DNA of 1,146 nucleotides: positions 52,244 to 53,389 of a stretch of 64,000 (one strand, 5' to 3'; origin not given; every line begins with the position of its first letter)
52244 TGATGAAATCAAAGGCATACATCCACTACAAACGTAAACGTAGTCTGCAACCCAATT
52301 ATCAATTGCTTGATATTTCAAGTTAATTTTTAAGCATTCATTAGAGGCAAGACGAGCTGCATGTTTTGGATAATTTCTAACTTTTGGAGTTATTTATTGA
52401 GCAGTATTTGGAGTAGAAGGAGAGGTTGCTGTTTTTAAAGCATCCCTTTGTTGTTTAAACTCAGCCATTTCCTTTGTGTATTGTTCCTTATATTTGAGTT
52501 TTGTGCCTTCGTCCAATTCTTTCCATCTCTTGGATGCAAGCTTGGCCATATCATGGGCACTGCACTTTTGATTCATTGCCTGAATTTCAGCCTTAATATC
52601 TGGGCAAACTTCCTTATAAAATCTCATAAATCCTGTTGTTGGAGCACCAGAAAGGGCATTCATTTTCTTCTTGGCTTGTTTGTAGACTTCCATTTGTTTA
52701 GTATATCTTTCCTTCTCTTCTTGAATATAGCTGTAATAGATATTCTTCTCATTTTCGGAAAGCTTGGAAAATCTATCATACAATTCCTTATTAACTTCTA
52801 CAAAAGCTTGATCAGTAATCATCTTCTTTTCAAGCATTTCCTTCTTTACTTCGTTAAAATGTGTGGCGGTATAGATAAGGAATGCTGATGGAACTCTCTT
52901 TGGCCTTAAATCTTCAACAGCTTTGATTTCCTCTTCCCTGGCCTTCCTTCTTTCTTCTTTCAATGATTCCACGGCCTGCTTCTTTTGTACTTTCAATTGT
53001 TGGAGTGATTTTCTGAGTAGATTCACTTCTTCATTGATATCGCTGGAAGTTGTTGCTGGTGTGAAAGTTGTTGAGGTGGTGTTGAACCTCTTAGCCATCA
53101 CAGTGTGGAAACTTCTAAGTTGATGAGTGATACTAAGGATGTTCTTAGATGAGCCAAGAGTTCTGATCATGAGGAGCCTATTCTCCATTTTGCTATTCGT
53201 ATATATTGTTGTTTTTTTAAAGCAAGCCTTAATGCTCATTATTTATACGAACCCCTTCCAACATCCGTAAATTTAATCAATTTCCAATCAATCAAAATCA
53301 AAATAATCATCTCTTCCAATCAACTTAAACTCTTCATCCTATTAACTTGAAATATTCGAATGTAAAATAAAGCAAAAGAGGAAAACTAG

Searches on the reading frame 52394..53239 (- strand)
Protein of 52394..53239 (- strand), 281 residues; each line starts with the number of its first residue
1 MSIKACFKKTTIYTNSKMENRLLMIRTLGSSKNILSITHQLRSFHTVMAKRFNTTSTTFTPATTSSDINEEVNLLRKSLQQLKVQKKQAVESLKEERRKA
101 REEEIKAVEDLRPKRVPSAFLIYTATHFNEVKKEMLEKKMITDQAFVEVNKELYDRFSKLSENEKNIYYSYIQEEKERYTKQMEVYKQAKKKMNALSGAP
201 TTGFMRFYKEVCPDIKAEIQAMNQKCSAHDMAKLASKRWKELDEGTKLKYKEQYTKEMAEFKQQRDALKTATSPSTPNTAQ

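Call 4: search_protein_families(library=pfam, proteins=[window:52394-53239:-], max_evalue=1)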
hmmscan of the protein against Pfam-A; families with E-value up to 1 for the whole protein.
window:52394-53239:- (281 aa): 6 families
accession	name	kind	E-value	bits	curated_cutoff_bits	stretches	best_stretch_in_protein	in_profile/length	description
PF00505.25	HMG_box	-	1e-12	48.7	25.4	2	200-268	4-68/69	HMG (high mobility group) box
PF09011.16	HMG_box_2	-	1.2e-12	48.8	22.4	2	112-186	3-71/72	HMG-box domain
PF14164.11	YqzH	-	0.11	13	30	1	155-181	21-47/64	YqzH-like protein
PF00148.24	Oxidored_nitro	-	0.12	11.7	28.6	1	22-116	185-275/399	Nitrogenase component 1 type Oxidoreductase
PF18907.5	DUF5662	-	0.41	10.7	27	0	124-191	9-70/156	Family of unknown function (DUF5662)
PF01175.24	Urocanase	-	0.44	10.6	23.2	1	164-260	64-165/209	Urocanase Rossmann-like domain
